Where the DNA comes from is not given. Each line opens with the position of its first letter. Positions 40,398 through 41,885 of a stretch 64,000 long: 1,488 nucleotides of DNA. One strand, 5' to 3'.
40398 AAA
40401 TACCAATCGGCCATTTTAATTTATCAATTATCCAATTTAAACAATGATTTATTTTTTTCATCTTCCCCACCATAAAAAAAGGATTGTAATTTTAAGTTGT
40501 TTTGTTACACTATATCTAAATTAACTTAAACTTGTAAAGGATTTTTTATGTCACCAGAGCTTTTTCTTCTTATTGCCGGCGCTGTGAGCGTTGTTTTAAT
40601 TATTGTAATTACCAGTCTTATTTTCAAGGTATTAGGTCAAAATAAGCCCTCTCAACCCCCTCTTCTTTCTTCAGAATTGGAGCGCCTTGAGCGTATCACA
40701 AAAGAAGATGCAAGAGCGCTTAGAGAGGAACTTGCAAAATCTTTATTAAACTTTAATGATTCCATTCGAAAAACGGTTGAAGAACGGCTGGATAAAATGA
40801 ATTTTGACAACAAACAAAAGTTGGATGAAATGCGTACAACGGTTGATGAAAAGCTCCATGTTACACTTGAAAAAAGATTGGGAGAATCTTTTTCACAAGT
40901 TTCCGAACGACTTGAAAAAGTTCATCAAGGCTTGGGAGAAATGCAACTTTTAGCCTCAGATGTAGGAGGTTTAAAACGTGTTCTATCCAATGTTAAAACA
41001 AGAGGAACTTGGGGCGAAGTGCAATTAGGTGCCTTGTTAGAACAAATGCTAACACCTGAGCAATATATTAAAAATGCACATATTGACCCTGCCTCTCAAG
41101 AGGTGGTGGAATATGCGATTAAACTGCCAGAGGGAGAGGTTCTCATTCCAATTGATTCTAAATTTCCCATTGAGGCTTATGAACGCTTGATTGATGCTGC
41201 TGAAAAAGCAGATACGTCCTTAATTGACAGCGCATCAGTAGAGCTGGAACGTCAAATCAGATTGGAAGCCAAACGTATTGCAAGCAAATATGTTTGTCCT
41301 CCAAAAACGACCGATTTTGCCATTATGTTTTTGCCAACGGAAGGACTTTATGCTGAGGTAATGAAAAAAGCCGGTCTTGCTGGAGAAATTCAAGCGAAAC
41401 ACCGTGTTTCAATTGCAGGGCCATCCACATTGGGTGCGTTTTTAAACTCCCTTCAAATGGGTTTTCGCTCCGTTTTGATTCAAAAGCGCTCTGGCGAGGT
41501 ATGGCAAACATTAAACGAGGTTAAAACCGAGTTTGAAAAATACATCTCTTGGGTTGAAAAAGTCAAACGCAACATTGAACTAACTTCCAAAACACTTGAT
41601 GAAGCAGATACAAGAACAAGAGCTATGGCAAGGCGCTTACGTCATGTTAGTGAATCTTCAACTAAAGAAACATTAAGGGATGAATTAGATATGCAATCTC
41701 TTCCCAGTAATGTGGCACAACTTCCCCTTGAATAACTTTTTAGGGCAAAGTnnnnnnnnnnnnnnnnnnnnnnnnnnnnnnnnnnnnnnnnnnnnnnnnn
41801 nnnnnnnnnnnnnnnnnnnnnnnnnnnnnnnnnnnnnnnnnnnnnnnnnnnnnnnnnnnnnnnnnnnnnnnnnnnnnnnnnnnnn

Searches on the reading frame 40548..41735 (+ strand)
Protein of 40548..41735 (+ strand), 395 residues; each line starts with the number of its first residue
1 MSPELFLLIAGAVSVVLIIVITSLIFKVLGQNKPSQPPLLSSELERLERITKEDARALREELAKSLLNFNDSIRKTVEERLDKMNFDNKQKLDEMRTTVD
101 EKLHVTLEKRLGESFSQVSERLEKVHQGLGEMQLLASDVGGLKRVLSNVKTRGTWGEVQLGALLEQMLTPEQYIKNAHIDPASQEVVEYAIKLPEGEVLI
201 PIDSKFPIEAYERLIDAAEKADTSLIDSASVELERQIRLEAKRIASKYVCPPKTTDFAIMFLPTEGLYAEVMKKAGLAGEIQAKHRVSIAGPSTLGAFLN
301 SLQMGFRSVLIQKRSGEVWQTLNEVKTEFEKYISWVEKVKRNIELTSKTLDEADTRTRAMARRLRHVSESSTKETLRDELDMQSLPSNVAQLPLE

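Call 65: search_protein_families(library=pfam, max_evalue=1e-8, proteins=[window:40548-41735:+])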
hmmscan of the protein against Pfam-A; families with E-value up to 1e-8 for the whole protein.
window:40548-41735:+ (395 aa): 1 family
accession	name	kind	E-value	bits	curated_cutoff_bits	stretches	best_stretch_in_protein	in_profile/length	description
PF02646.22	RmuC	-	3e-71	240.4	26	1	90-374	1-288/291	RmuC family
